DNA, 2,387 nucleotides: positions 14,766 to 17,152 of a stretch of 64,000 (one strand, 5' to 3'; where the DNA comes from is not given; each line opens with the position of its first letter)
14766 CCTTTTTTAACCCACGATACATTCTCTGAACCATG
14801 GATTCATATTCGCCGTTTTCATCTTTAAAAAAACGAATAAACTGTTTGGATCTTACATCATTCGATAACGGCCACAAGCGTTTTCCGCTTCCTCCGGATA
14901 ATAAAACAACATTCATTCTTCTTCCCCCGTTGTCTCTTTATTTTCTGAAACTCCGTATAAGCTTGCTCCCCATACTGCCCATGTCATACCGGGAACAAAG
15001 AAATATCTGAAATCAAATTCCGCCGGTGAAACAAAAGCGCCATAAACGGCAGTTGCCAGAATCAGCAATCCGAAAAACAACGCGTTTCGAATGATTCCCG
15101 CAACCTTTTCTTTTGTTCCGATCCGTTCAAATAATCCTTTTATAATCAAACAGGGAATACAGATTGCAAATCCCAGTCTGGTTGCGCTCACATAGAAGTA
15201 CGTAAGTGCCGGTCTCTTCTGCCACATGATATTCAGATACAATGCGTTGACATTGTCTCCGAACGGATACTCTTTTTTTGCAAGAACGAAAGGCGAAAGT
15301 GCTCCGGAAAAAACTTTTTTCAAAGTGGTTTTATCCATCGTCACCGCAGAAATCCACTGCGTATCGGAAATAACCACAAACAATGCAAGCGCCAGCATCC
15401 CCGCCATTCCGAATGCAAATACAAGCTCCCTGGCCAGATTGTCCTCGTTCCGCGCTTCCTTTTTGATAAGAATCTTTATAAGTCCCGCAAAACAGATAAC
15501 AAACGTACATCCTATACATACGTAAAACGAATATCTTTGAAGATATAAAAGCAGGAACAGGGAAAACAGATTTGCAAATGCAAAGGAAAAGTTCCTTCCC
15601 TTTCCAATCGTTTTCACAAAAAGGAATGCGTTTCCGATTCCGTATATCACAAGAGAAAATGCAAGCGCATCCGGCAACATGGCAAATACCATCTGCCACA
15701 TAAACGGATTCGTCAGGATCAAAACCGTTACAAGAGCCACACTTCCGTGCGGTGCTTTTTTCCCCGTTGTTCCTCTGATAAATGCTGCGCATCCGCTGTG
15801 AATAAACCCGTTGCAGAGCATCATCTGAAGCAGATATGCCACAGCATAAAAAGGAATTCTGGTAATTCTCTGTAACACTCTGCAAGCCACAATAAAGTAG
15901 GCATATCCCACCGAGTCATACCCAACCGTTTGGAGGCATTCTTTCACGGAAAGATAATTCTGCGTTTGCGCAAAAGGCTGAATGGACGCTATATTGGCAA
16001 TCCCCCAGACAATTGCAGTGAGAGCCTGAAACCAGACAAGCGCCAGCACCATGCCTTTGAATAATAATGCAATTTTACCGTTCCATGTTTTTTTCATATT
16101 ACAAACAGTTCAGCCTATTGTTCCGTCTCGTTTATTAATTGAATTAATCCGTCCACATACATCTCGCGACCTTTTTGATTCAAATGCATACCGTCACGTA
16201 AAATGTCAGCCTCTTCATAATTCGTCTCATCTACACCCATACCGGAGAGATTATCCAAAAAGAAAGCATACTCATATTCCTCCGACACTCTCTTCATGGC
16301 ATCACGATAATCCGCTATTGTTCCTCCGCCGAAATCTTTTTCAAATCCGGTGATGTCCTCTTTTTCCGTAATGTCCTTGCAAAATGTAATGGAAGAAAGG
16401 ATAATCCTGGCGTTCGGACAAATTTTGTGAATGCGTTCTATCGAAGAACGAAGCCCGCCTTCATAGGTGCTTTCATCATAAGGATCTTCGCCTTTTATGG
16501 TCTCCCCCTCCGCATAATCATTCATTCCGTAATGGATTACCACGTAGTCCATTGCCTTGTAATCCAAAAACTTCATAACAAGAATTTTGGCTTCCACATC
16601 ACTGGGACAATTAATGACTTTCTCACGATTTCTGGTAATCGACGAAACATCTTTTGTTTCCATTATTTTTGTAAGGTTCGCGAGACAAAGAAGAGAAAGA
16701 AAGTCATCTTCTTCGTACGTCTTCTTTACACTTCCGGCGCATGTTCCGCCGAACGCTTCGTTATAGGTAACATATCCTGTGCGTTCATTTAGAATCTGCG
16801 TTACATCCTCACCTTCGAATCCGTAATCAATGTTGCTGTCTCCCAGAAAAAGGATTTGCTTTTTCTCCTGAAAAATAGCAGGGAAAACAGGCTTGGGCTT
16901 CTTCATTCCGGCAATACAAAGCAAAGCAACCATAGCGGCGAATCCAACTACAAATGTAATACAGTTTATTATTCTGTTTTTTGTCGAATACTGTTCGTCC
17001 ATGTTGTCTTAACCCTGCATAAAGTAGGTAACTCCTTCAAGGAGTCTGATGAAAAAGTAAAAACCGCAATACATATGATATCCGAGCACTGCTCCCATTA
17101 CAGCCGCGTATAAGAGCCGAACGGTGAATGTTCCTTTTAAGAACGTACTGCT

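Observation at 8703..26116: Stacked array of four polyprenyl-phosphate sugar synthases interleaved with large polytopic GT-C-like proteins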

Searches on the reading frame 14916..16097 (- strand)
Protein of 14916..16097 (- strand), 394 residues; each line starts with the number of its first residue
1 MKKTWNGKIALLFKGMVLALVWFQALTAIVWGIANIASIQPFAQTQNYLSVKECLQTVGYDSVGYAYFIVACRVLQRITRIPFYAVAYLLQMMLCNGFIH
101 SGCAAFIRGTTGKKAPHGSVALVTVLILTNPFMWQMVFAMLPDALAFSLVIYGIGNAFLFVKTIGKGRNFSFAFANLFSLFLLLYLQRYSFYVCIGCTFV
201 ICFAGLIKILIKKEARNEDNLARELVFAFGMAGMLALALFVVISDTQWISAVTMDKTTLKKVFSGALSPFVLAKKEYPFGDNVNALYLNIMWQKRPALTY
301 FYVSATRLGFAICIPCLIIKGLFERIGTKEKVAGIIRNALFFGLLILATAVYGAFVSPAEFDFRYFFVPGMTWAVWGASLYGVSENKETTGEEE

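Call 3: search_protein_families(library=pfam, proteins=[window:14916-16097:-], max_evalue=0.01)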
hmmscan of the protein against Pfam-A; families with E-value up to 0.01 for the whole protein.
window:14916-16097:- (394 aa): 0 families

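Call 6: search_protein_families(library=ncbifam, proteins=[window:14916-16097:-], max_evalue=0.01)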
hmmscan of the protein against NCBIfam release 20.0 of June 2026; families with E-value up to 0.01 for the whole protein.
window:14916-16097:- (394 aa): 0 families

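Call 8: search_protein_families(library=pfam, proteins=[window:14916-16097:-], max_evalue=10)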
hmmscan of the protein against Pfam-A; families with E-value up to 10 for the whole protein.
window:14916-16097:- (394 aa): 1 family
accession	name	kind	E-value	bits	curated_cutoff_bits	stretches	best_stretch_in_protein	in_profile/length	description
PF17424.7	DUF5411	-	0.34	11.3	30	1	19-71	6-58/134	Family of unknown function (DUF5411)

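Call 46: search_protein_representatives(protein=window:14916-16097:-)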
Query: 394 residues. Proteins with E-value up to 0.001 (for the whole library): 43; up to 1e-10: 10; up to 1e-30: 6. The best 43 are listed.
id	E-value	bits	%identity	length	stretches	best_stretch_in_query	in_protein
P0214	3.6e-256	866.1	99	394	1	1-394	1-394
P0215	1.1e-62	229.2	37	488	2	6-241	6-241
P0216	6.0e-49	184.0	36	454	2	253-382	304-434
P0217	2.0e-41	159.2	30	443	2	9-219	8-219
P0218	7.7e-40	154.0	33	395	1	1-378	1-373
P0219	5.7e-36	141.3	34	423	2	12-219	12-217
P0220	3.2e-28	115.8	32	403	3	251-380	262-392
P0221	2.4e-25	106.3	31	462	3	200-378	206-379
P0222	2.4e-24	103.0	32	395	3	251-380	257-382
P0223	3.8e-15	72.7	32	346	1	12-218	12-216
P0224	1.1e-09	54.8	24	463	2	2-201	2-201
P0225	3.6e-08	49.8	27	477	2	11-232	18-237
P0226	3.7e-08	49.7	25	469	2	3-212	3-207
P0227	1.4e-07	47.8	25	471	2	8-228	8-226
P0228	2.1e-07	47.3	23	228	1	8-208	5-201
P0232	3.4e-06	43.3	29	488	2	4-155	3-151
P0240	3.2e-05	40.1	28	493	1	21-205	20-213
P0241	4.7e-05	39.5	24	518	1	13-234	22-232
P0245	1.6e-04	37.8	30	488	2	11-94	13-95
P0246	1.7e-04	37.7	31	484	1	23-150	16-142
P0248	3.2e-04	36.8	27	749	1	16-247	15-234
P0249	3.2e-04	36.8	25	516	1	14-161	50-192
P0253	4.6e-04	36.3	26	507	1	19-205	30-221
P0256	9.7e-04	35.2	26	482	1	16-162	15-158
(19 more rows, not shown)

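Call 48: search_protein_families(library=pfam, alignment_id=A4, max_evalue=0.1)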
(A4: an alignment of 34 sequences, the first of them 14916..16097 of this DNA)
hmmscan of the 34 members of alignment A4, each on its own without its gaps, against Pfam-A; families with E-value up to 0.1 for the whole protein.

A. member 1, window:14916-16097:- (394 aa): 0 families

B. families by the number of members that match (of 34 scanned): 20 families
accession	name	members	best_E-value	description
PF20176.3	DUF6541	6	2e-06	Family of unknown function (DUF6541)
PF09913.15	DUF2142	3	6.2e-05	Predicted membrane protein (DUF2142)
PF14880.11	COX14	2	0.0076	Cytochrome oxidase c assembly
PF13425.11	O-antigen_lig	2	0.008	O-antigen ligase like membrane protein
PF13472.12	Lipase_GDSL_2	1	2.6e-10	GDSL-like Lipase/Acylhydrolase family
PF01757.29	Acyl_transf_3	1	0.00014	Acyltransferase domain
PF00657.28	Lipase_GDSL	1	0.00017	GDSL-like Lipase/Acylhydrolase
PF19760.4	DUF6247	1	0.005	Family of unknown function (DUF6247)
PF01292.26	Ni_hydr_CYTB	1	0.0054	Prokaryotic cytochrome b561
PF00335.26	Tetraspanin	1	0.013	Tetraspanin family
PF19529.4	DUF6057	1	0.024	Family of unknown function (DUF6057)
PF13567.11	DUF4131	1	0.034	Domain of unknown function (DUF4131)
PF04145.20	Ctr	1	0.04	Ctr copper transporter family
PF03994.20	DUF350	1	0.05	Domain of Unknown Function (DUF350)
PF09716.15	ETRAMP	1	0.054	Malarial early transcribed membrane protein (ETRAMP)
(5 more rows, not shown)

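Call 49: search_solved_structures(query=A4, max_evalue=10)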
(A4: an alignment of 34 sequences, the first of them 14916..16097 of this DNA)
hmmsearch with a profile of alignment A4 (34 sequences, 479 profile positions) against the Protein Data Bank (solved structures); distinct sequences matched with E-value up to 10: 4.
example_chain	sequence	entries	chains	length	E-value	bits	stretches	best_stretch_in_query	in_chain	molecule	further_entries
6s3k_B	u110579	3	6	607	0.27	13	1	146-267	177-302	APC family permease | Potassium transporter KimA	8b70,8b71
8yq5_E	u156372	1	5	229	1.4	10.6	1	373-435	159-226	de novo designed ion channel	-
9llg_M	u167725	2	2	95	2.7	9.7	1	186-238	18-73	De novo designed negative allosteric GPCR exoframe modulator targeting TM5/6/7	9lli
5cwd_A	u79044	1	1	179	9.4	7.9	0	311-343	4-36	Designed helical repeat protein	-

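Call 68: search_protein_families(library=pfam, proteins=[P0248, P0241, P0249, P0253, P0240, P0232, P0245, P0246, P0256, P0225], max_evalue=0.01)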
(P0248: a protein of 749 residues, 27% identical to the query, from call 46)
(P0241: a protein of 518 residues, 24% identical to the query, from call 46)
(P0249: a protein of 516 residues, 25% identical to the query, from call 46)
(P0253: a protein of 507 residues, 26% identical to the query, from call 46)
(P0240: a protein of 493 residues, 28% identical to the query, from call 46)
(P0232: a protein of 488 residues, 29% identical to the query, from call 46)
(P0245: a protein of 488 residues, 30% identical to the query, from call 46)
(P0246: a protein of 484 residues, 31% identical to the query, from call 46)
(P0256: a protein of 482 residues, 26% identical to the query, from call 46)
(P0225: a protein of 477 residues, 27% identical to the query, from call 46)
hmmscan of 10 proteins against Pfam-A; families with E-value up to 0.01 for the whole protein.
P0248 (749 aa): 4 families
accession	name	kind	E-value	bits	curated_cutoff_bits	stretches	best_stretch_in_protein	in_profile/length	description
PF13472.12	Lipase_GDSL_2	-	2.6e-10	41.5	32.9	1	515-728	1-175/178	GDSL-like Lipase/Acylhydrolase family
PF00657.28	Lipase_GDSL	-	0.00017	22.2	23.6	1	513-657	1-134/208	GDSL-like Lipase/Acylhydrolase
PF20176.3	DUF6541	-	0.0004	19.2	29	1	120-233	218-337/646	Family of unknown function (DUF6541)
PF01292.26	Ni_hydr_CYTB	-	0.0054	17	30.1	0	410-489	45-123/179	Prokaryotic cytochrome b561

P0241 (518 aa): 0 families

P0249 (516 aa): 2 families
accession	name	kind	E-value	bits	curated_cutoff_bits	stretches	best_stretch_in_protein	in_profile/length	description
PF09913.15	DUF2142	-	6.6e-05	22.3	30.1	1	127-259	130-247/395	Predicted membrane protein (DUF2142)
PF19760.4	DUF6247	-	0.005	17.4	26.9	0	305-340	8-43/99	Family of unknown function (DUF6247)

P0253 (507 aa): 0 families

P0240 (493 aa): 0 families

P0232 (488 aa): 0 families

P0245 (488 aa): 0 families

P0246 (484 aa): 0 families

P0256 (482 aa): 1 family
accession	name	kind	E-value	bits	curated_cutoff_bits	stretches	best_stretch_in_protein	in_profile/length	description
PF09913.15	DUF2142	-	0.00063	19.1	30.1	1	73-238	111-272/395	Predicted membrane protein (DUF2142)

P0225 (477 aa): 1 family
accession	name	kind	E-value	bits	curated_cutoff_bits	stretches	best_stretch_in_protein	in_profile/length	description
PF09913.15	DUF2142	-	6.2e-05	22.4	30.1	1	113-251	137-267/395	Predicted membrane protein (DUF2142)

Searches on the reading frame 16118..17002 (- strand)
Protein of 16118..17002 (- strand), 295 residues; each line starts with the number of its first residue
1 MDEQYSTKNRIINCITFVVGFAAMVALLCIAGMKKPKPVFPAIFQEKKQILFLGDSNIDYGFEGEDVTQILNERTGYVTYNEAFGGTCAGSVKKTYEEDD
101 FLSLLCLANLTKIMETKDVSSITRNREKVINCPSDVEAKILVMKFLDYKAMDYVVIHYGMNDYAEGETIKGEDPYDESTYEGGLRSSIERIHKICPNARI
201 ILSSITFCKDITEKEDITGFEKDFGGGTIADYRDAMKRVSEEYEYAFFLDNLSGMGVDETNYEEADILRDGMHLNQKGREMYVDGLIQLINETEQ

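Call 3: search_protein_families(library=pfam, proteins=[window:16118-17002:-], max_evalue=0.01)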
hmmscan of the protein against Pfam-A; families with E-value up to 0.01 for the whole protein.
window:16118-17002:- (295 aa): 2 families
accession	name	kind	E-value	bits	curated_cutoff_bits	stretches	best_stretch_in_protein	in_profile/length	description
PF13472.12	Lipase_GDSL_2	-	3.4e-12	47.7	32.9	1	146-279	59-176/178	GDSL-like Lipase/Acylhydrolase family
PF00657.28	Lipase_GDSL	-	8.7e-05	23.2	23.6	1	50-281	1-203/208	GDSL-like Lipase/Acylhydrolase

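Call 59: search_protein_families(library=ncbifam, proteins=[window:16118-17002:-], max_evalue=0.001)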
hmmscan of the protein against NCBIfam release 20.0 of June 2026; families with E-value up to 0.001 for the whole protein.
window:16118-17002:- (295 aa): 0 families
